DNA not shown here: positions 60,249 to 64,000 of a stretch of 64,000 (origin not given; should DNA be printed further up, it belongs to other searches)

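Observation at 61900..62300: Recombination junction: gene 3 is a chimera (gene-2-like body fused to gene-1-type C-terminal cassette) joined inside a conserved IVF..A repeat motif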

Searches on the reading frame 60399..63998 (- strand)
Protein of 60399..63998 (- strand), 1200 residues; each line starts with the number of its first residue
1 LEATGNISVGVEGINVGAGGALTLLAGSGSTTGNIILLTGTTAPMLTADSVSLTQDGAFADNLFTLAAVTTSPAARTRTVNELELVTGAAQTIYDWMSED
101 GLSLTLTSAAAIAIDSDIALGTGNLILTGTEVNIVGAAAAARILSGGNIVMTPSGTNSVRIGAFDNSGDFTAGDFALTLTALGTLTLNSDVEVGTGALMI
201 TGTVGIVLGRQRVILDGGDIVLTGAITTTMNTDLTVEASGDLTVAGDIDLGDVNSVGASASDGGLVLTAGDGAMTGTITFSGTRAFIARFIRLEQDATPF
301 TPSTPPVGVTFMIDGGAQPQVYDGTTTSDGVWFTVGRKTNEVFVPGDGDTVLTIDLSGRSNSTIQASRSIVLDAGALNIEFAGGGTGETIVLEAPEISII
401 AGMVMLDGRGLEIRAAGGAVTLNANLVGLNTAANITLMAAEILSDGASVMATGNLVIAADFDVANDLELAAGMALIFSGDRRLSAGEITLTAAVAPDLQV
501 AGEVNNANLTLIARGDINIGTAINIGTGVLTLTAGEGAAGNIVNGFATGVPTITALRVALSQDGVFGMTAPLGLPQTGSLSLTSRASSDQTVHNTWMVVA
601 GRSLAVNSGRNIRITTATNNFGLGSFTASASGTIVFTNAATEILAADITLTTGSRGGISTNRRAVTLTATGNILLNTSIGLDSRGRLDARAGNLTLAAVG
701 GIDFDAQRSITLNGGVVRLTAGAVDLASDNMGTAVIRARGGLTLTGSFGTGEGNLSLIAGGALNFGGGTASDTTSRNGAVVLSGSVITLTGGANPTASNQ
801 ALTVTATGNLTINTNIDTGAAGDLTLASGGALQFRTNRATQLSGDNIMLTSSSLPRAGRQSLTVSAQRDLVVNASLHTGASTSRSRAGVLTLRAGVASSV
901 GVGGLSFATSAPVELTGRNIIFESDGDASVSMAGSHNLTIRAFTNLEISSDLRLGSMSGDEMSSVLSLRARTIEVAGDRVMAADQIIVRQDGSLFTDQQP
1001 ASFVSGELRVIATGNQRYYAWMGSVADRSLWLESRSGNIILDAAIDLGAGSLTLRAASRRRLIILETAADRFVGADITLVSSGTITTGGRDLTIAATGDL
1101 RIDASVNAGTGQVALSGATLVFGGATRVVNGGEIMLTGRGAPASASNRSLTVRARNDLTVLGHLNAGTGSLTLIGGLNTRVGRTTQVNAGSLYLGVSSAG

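Call 10: search_protein_families(library=pfam, proteins=[window:61000-63998:-], max_evalue=0.01)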
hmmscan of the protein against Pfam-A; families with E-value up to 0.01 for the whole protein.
window:61000-63998:- (999 aa): 1 family
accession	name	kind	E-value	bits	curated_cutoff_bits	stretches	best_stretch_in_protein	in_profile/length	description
PF07167.19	PhaC_N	-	0.0094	16.1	23.7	0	69-130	65-129/173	Poly-beta-hydroxybutyrate polymerase (PhaC) N-terminus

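Call 33: search_protein_representatives(protein=window:60399-63998:-)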
Query: 1200 residues. Proteins with E-value up to 0.001 (for the whole library): 109; up to 1e-10: 76; up to 1e-30: 40. The best 109 are listed.
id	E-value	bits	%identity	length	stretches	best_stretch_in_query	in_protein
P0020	0.0e+00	2886.5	56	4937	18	1-1200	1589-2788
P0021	0.0e+00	1384.3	39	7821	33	38-1177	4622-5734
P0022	0.0e+00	1164.8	38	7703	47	522-1179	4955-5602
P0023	1.2e-281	954.1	37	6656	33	449-1180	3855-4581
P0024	9.9e-173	593.5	36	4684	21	474-1178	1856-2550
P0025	6.0e-140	484.9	39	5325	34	3-446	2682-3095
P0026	1.1e-127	444.3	39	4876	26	3-448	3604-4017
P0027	2.3e-113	396.9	39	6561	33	22-630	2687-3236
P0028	1.5e-112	394.2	39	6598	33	16-424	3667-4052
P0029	1.7e-112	394.0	39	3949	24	17-430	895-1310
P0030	2.0e-111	390.5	38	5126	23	17-819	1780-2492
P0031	2.0e-107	377.2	37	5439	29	449-615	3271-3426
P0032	7.4e-104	365.4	37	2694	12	507-1183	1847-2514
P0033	4.4e-100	352.9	37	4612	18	3-467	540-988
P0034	7.2e-97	342.3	38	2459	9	778-1180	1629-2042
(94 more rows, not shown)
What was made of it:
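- P0022, P0023, P0024 and P0032 align across the gene 3 junction point starting 115-190 aa upstream of it (call 33).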

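Call 35: find_encoding_contigs(protein=P0020, flank=10000, max_places=6)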
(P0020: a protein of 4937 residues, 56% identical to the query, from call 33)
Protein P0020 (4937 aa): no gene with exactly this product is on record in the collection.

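Call 36: list_cluster_members(proteins=[P0020, P0021, P0022, P0023, P0024, P0032])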
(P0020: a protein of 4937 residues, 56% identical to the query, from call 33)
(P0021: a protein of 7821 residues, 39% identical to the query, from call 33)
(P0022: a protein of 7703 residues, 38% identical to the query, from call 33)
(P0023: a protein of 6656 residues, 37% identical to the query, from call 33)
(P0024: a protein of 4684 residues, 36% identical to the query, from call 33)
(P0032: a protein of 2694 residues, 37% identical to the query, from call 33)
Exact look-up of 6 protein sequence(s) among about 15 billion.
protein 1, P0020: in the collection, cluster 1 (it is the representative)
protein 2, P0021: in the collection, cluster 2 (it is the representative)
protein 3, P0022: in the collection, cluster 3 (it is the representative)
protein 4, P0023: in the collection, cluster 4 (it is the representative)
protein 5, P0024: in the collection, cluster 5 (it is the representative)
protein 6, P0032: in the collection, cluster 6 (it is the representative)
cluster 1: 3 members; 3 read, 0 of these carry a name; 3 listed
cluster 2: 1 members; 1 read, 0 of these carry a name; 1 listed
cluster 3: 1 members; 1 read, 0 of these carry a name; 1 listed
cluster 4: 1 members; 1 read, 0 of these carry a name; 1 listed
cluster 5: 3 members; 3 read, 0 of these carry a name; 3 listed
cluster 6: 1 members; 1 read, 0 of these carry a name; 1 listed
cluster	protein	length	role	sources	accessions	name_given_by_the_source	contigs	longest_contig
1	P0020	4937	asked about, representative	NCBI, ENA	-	-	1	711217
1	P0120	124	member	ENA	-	-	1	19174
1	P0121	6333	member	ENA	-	-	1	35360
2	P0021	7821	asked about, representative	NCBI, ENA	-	-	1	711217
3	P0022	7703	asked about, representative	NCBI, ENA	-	-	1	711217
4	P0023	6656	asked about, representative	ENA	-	-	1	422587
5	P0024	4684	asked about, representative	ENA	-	-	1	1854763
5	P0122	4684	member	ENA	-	-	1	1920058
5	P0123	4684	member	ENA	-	-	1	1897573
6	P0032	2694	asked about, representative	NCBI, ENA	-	-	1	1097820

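Call 44: find_encoding_contigs(protein=P0120, flank=10000, max_places=6)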
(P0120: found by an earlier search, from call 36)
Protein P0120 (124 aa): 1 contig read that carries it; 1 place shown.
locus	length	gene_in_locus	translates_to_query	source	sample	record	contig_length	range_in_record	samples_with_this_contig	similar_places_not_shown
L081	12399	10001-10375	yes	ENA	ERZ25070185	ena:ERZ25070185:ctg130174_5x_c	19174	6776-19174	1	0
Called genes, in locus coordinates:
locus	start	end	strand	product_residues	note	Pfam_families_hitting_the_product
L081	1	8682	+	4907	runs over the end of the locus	-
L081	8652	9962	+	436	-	-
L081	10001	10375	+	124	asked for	-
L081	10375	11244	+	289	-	-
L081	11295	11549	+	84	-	-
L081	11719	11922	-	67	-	-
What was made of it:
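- The comparison contigs are metagenomic, and one has only 5x coverage (call 44).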
